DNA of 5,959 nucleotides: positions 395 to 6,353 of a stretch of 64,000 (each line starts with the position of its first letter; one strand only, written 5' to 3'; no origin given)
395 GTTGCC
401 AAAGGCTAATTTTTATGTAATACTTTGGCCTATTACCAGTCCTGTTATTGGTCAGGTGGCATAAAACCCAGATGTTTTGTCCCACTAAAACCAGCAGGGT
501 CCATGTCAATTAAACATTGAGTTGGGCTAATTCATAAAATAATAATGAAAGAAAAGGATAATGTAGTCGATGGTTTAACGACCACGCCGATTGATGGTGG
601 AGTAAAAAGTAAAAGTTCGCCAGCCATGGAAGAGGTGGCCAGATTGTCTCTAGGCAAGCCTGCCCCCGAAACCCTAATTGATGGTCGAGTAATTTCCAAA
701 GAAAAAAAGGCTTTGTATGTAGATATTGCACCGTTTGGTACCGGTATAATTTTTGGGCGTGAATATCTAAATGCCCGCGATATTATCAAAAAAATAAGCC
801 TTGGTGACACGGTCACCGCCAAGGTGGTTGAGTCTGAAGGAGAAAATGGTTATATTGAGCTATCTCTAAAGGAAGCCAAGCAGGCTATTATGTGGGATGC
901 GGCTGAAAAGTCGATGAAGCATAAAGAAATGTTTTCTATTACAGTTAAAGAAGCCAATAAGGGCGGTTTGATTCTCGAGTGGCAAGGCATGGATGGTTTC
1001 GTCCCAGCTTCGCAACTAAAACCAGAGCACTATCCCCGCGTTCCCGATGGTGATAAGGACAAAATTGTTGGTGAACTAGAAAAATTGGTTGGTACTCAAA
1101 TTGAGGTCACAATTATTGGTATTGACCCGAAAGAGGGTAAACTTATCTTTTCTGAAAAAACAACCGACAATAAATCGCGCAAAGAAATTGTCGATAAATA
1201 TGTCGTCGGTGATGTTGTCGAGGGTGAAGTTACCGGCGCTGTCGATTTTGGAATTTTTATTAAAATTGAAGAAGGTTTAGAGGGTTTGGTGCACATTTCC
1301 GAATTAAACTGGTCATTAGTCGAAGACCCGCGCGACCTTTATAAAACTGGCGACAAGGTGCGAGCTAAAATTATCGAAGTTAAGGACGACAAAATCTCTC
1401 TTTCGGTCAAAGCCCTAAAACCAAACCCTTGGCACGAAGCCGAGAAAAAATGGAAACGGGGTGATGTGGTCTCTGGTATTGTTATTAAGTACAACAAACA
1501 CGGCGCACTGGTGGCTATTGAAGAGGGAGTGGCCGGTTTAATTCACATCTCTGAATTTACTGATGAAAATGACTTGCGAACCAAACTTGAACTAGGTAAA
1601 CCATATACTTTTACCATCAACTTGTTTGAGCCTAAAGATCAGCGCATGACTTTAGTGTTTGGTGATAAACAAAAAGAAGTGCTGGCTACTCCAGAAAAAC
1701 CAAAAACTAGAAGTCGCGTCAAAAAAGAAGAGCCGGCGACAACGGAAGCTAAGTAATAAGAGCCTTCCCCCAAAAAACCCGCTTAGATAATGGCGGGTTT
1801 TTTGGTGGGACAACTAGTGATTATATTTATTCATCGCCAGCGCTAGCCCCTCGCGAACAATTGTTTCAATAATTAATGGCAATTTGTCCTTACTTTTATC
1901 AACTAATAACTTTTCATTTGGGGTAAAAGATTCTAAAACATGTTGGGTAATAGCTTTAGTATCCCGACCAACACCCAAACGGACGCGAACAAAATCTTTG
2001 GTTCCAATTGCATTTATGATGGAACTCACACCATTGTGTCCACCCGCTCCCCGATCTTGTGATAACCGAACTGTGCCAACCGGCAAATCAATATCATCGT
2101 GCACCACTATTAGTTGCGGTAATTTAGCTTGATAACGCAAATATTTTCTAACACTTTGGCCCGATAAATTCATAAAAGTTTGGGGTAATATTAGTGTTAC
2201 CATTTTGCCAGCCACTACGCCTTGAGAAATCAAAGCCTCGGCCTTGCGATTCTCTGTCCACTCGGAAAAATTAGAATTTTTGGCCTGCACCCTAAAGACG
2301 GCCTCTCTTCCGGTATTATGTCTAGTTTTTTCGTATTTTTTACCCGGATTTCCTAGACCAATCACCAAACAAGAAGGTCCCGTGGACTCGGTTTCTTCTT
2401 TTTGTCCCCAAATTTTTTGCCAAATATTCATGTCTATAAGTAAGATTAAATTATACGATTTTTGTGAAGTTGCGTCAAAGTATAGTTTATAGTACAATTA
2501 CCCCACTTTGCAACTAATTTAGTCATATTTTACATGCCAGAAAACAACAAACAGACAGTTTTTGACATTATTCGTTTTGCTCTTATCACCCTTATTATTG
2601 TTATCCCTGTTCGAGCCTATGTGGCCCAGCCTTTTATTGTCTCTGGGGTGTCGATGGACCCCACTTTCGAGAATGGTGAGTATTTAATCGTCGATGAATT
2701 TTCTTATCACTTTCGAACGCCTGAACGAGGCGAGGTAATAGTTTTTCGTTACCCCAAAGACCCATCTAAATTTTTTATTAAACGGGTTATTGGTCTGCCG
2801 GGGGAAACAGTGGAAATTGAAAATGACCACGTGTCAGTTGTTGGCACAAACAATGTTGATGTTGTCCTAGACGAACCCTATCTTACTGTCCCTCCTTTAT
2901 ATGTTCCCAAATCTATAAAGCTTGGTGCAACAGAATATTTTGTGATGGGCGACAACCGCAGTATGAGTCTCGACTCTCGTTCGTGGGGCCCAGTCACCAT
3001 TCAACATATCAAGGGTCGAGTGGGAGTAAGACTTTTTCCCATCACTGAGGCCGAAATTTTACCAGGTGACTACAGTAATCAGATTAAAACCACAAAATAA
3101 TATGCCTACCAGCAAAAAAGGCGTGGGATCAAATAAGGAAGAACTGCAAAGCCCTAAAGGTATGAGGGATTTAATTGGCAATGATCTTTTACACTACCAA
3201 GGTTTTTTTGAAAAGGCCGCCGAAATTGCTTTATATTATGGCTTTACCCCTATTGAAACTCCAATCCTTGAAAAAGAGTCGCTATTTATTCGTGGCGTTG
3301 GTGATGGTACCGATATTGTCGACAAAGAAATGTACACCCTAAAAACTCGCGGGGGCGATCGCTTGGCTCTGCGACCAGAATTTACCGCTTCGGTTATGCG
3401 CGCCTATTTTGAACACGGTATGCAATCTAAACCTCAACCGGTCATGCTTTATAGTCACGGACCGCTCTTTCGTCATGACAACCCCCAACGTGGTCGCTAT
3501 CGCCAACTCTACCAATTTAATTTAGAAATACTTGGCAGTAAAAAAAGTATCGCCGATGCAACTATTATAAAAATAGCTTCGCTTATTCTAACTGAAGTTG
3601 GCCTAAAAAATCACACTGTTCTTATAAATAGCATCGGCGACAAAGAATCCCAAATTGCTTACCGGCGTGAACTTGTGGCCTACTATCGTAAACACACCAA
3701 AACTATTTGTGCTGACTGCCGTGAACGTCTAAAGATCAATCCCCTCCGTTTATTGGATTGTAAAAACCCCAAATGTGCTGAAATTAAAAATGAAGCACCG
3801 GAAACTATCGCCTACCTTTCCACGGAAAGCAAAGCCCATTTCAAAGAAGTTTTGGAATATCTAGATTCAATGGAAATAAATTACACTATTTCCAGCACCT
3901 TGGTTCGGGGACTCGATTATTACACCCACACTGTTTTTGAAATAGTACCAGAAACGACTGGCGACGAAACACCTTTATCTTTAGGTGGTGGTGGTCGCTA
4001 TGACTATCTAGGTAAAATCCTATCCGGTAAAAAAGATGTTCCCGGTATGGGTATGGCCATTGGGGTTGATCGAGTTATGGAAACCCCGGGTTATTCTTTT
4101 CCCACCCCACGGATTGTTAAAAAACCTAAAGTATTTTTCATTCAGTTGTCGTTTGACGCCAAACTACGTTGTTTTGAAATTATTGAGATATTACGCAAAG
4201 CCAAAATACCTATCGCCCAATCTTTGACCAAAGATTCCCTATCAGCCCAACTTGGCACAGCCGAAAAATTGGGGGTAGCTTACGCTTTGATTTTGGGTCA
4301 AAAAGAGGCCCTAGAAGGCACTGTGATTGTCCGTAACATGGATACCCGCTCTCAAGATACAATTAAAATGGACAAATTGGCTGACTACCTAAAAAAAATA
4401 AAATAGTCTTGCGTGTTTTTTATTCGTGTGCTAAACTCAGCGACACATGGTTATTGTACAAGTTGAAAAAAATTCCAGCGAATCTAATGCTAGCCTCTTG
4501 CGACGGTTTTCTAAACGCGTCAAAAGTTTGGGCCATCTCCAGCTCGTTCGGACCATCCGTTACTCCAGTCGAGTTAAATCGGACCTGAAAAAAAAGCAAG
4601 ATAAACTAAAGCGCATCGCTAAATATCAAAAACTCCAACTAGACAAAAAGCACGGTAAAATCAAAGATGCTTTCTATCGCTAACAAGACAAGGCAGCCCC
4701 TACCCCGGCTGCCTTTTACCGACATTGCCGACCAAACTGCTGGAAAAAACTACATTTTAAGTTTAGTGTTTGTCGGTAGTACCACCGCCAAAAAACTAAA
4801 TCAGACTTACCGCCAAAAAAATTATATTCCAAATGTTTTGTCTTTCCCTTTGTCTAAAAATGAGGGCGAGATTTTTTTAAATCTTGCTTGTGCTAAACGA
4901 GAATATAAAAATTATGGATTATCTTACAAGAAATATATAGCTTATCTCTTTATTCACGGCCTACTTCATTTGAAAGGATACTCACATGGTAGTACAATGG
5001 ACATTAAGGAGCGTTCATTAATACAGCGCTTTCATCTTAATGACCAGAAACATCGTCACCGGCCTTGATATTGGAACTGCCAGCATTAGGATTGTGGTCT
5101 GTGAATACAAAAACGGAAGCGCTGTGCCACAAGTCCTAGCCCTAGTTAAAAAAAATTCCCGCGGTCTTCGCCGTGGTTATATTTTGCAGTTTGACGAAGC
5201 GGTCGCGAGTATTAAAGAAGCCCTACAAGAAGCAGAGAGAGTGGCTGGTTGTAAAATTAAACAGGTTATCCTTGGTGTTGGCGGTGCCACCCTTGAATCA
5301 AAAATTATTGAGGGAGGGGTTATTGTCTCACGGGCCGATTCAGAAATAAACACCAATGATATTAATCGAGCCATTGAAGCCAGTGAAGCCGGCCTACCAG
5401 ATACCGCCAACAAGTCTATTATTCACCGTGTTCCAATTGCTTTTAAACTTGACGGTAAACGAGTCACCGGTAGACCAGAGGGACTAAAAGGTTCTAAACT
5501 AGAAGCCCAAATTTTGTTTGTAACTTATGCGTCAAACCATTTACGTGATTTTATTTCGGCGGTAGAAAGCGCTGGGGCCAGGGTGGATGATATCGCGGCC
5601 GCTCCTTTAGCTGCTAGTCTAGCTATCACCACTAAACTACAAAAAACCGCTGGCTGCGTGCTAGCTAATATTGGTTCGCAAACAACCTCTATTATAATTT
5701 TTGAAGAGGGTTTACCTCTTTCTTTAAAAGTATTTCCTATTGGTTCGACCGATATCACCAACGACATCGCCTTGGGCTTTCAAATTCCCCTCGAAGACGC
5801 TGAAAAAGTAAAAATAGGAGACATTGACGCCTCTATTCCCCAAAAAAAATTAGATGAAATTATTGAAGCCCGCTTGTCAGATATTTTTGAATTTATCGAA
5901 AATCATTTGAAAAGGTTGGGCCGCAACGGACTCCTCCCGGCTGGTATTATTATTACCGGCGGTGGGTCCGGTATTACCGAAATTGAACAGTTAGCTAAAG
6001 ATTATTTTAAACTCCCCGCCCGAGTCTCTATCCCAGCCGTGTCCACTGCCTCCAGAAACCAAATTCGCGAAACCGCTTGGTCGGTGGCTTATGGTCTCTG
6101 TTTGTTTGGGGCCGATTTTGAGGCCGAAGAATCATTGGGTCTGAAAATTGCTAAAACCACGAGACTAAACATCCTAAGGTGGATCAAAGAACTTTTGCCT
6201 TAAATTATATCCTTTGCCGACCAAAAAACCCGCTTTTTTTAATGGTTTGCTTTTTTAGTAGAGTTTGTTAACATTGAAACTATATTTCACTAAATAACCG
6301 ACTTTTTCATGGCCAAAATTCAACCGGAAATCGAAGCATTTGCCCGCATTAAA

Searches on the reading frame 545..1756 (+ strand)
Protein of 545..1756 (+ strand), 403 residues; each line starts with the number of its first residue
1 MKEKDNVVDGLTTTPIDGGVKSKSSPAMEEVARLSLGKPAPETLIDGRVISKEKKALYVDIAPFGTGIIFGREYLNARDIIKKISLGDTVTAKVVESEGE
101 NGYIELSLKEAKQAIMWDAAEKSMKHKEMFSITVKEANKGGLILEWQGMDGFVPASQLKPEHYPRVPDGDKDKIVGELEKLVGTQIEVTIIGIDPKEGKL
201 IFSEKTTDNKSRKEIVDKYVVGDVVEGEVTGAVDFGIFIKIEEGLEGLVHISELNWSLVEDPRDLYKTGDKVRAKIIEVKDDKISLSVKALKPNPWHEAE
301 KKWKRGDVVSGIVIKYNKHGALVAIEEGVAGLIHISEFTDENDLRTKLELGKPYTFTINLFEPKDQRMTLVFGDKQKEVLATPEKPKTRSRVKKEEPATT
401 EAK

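Call 86: find_encoding_contigs(protein=window:545-1756:+, flank=10000, max_places=1)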
Protein window:545-1756:+ (403 aa): 9 contigs read that carry it; 1 place shown.
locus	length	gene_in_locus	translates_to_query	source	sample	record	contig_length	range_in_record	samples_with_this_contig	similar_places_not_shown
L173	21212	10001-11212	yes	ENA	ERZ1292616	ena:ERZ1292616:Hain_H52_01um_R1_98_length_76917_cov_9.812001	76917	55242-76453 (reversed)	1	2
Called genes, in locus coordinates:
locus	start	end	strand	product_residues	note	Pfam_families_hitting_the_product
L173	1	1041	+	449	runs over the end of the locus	-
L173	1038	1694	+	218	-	-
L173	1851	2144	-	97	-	PF18895:T4SS_pilin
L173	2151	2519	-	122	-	PF18895:T4SS_pilin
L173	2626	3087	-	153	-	-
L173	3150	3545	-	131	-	-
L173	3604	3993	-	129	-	PF18895:T4SS_pilin (weak)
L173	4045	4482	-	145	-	PF18895:T4SS_pilin (weak)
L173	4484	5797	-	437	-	PF01547:SBP_bac_1, PF13416:SBP_bac_8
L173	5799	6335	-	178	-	PF01209:Ubie_methyltran (weak), PF08704:GCD14 (weak), PF13847:Methyltransf_31, PF08241:Methyltransf_11, PF08242:Methyltransf_12 (weak), PF13649:Methyltransf_25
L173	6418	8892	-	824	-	PF00521:DNA_topoisoIV, PF03989:DNA_gyraseA_C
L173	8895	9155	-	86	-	-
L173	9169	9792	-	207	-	PF13483:Lactamase_B_3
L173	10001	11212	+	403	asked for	PF21710:Spt6_S1 (faint), PF21543:CvfB_2nd (faint), PF23459:S1_RRP5 (faint), PF00575:S1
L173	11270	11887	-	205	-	PF01195:Pept_tRNA_hydro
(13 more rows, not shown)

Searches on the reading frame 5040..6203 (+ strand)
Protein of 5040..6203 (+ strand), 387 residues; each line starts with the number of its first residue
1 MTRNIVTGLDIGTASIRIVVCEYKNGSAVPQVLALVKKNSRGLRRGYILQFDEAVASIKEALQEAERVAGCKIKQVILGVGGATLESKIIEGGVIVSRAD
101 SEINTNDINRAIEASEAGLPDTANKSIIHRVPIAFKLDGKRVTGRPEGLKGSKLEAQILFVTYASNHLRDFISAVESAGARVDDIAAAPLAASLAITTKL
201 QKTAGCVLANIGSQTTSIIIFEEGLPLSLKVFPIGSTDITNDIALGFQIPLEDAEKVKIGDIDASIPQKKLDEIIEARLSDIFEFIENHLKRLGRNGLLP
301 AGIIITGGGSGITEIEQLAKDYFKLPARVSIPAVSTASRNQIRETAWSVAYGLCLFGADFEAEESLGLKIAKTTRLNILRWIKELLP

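Call 21: find_encoding_contigs(protein=window:5040-6203:+, flank=10000, max_places=1)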
Protein window:5040-6203:+ (387 aa): 6 contigs read that carry it; 1 place shown.
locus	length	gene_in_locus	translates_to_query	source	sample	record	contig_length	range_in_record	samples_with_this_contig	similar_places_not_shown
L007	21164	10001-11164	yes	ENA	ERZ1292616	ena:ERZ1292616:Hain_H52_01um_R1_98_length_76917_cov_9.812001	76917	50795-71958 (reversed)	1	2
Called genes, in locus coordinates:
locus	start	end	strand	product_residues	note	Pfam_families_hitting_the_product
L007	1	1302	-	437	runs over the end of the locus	PF01547:SBP_bac_1, PF13416:SBP_bac_8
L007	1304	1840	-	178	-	PF01209:Ubie_methyltran (weak), PF08704:GCD14 (weak), PF13847:Methyltransf_31, PF08241:Methyltransf_11, PF08242:Methyltransf_12 (weak), PF13649:Methyltransf_25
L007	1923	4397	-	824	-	PF00521:DNA_topoisoIV, PF03989:DNA_gyraseA_C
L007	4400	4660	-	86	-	-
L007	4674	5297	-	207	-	PF13483:Lactamase_B_3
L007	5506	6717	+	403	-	PF21710:Spt6_S1 (faint), PF21543:CvfB_2nd (faint), PF23459:S1_RRP5 (faint), PF00575:S1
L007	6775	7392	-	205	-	PF01195:Pept_tRNA_hydro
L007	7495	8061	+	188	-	PF10502:Peptidase_S26, PF00717:Peptidase_S24 (faint)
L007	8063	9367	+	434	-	PF13393:tRNA-synt_His, PF00587:tRNA-synt_2b, PF03129:HGTP_anticodon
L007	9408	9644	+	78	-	-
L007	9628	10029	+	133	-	PF02130:YbeY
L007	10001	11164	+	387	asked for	PF06723:MreB_Mbl (faint), PF11104:PilM_2 (weak), PF02491:SHS2_FTSA, PF14450:FtsA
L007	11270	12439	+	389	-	PF00091:Tubulin, PF12327:FtsZ_C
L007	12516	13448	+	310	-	PF00890:FAD_binding_2 (faint), PF01134:GIDA (faint), PF01266:DAO (faint), PF01946:Thi4 (faint), PF03486:HI0933_like (faint), PF07992:Pyr_redox_2, PF13738:Pyr_redox_3, PF00070:Pyr_redox (weak), +1 more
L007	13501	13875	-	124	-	-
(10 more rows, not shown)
